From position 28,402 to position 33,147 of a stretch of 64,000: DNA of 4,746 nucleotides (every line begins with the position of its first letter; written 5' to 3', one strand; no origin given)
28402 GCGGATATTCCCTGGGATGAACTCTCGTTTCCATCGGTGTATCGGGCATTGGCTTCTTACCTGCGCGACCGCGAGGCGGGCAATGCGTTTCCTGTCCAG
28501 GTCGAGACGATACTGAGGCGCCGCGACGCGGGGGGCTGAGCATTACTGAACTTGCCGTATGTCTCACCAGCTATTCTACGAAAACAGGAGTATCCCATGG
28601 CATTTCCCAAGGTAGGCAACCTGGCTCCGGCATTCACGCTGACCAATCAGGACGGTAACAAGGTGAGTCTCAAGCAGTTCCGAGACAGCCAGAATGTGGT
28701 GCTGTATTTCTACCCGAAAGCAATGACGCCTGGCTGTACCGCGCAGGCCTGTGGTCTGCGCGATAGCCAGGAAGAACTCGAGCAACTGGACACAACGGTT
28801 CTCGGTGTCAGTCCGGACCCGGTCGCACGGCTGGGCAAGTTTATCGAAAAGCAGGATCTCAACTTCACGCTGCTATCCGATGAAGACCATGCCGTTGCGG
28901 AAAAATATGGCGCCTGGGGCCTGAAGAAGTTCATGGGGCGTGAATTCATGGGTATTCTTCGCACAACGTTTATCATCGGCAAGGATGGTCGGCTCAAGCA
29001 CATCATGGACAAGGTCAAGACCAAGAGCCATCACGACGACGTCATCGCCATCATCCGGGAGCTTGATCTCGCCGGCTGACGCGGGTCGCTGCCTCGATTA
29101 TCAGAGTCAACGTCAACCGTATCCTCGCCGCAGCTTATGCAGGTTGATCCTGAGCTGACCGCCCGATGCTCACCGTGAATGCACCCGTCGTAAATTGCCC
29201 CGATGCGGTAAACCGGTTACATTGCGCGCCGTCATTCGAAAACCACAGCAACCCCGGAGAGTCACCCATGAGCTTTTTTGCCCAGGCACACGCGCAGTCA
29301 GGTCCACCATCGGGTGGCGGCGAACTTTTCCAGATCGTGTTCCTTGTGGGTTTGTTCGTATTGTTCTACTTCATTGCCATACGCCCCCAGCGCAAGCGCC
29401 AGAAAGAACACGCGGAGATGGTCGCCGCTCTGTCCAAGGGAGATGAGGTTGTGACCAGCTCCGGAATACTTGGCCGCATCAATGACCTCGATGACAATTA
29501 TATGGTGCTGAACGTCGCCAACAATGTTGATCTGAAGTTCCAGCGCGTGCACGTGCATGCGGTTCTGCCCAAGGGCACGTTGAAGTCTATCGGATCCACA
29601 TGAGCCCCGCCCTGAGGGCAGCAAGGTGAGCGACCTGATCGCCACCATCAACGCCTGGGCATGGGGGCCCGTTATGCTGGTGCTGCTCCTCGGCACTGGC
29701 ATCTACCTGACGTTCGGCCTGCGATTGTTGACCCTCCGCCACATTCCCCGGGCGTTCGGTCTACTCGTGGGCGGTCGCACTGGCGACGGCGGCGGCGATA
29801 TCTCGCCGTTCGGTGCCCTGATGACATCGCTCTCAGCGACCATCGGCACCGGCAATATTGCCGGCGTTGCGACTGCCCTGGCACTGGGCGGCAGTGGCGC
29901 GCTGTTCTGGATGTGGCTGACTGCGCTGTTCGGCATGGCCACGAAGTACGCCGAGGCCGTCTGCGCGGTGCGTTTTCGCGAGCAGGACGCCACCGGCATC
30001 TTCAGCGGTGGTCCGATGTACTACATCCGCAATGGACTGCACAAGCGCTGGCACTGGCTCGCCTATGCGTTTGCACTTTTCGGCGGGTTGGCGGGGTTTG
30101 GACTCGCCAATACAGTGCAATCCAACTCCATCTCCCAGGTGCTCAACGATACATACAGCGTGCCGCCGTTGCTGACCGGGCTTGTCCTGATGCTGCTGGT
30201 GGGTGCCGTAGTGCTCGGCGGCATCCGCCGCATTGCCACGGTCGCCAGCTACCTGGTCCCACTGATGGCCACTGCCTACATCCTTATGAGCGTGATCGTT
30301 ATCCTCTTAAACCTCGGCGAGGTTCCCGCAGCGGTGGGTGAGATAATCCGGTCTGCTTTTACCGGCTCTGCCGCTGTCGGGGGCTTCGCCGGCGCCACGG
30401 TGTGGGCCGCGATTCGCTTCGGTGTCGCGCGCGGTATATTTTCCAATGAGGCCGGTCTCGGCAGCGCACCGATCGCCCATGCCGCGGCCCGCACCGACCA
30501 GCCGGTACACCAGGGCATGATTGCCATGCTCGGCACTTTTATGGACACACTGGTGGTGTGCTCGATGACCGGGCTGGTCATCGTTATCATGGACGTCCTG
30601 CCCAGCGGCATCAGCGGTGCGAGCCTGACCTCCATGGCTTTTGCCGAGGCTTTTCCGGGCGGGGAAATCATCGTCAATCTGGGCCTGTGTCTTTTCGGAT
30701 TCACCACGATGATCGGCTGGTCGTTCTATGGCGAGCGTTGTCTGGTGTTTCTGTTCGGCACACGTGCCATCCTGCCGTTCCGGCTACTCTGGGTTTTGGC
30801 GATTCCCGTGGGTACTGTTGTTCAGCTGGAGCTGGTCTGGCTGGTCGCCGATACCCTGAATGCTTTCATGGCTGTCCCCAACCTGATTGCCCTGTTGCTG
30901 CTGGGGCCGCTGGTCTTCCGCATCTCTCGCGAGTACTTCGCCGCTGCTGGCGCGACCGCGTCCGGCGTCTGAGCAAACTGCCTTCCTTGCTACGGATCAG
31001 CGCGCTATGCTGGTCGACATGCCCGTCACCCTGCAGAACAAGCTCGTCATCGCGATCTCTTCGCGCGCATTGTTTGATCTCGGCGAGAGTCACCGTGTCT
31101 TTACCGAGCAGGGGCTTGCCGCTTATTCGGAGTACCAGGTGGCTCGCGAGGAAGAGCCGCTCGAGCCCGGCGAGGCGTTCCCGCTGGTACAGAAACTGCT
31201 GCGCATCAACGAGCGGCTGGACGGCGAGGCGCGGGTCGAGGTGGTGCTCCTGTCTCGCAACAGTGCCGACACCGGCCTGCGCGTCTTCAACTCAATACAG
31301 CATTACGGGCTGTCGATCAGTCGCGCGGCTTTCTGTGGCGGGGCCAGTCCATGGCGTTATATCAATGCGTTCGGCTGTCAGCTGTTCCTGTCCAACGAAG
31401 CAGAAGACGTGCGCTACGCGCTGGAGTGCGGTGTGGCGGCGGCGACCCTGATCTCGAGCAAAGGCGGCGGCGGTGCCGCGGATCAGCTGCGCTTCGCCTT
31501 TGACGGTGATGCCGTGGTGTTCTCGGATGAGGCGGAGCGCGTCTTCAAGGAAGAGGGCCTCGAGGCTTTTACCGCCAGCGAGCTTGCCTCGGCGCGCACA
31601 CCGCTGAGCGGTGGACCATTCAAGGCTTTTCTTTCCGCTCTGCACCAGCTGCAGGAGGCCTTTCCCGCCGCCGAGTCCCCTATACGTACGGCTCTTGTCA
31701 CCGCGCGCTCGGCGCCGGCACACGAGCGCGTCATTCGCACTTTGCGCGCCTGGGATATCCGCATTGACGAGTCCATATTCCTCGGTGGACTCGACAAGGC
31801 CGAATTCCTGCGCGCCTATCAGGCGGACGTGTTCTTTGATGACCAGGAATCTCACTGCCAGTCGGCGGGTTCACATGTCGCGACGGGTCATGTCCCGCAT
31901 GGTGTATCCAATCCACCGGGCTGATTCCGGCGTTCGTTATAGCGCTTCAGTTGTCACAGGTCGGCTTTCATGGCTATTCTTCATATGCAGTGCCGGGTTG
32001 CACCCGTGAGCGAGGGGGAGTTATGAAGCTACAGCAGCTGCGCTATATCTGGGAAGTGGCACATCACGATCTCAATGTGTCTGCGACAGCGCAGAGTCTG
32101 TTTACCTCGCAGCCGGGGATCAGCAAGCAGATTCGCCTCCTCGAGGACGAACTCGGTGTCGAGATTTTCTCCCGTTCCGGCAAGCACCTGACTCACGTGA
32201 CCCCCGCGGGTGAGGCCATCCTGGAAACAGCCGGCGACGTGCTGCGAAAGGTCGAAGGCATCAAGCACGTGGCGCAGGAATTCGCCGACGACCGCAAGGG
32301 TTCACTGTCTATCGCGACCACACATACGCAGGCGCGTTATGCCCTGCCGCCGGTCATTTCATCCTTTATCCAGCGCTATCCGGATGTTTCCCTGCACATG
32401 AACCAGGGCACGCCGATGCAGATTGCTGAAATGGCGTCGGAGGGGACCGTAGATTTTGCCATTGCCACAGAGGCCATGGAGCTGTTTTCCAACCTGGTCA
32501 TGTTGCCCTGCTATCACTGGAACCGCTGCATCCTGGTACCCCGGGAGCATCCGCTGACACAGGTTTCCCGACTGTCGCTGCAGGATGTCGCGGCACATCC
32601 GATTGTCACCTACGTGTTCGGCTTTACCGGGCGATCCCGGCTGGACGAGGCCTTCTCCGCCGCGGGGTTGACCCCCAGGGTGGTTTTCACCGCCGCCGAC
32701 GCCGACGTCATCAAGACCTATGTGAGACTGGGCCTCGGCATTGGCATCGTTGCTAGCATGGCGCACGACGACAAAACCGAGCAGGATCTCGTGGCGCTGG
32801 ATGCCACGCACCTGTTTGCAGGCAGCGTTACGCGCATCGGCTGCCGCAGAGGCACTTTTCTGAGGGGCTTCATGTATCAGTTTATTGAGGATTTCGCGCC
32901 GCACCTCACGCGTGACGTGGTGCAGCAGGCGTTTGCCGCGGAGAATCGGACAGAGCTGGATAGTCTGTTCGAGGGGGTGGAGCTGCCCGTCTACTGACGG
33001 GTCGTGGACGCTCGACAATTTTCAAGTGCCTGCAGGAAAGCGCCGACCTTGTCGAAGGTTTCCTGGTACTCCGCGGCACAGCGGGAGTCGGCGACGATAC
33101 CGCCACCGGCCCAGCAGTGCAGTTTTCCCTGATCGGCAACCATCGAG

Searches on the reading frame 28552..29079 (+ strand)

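Call 94: search_protein_families(library=pfam, proteins=[window:28552-29079:+], max_evalue=0.000001)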
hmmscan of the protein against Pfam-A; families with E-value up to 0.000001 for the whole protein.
window:28552-29079:+ (175 aa): 2 families
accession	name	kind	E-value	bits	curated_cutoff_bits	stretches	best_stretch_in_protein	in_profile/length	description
PF00578.27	AhpC-TSA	-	5e-39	133.5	26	1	21-150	1-123/124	AhpC/TSA family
PF08534.16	Redoxin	-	1e-23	84.2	26.6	1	20-155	1-135/148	Redoxin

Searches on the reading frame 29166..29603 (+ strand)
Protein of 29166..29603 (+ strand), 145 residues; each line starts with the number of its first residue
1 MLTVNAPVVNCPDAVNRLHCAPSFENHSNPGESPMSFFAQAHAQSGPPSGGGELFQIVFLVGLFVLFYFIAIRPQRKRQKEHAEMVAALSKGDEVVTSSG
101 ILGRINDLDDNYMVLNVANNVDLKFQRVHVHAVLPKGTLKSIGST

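Call 94: search_protein_families(library=pfam, proteins=[window:29166-29603:+], max_evalue=0.000001)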
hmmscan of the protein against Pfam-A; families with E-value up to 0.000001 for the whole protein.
window:29166-29603:+ (145 aa): 1 family
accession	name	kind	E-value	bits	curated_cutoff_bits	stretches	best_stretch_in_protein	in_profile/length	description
PF02699.20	YajC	-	1.2e-27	96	28.2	1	56-130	2-76/78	Preprotein translocase subunit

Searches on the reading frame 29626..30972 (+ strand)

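Call 94: search_protein_families(library=pfam, proteins=[window:29626-30972:+], max_evalue=0.000001)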
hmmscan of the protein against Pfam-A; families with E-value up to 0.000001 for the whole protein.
window:29626-30972:+ (448 aa): 1 family
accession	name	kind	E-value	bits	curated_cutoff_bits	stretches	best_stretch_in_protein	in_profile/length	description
PF01235.23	Na_Ala_symp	-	4.6e-136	454.6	24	1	54-440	8-382/392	Sodium:alanine symporter family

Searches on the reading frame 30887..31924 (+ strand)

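Call 95: search_protein_families(library=pfam, proteins=[window:30887-31924:+], max_evalue=0.000001)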
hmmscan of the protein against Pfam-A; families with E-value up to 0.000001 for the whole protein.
window:30887-31924:+ (345 aa): 1 family
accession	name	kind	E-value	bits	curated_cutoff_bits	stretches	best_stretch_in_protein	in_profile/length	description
PF06189.17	5-nucleotidase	-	8.8e-133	442.2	28.2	1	45-342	1-301/302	5'-nucleotidase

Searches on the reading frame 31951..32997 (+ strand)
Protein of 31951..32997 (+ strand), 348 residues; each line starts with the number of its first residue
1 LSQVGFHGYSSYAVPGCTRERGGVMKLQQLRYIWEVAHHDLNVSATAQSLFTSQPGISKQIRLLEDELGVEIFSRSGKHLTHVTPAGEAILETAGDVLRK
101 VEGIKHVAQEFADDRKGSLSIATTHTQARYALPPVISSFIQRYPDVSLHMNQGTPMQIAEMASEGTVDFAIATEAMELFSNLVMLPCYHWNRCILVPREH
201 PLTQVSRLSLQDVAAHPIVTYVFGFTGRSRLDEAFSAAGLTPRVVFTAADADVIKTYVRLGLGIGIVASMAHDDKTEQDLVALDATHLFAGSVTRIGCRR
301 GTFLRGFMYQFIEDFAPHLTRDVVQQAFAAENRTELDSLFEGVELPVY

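Call 95: search_protein_families(library=pfam, proteins=[window:31951-32997:+], max_evalue=0.000001)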
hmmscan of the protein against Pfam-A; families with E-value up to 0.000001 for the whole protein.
window:31951-32997:+ (348 aa): 2 families
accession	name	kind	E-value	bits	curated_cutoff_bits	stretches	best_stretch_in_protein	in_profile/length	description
PF03466.25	LysR_substrate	-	4.2e-40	137.8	28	1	114-313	3-202/209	LysR substrate binding domain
PF00126.33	HTH_1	-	3.6e-15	56.1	26.6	1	27-88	1-60/60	Bacterial regulatory helix-turn-helix protein, lysR family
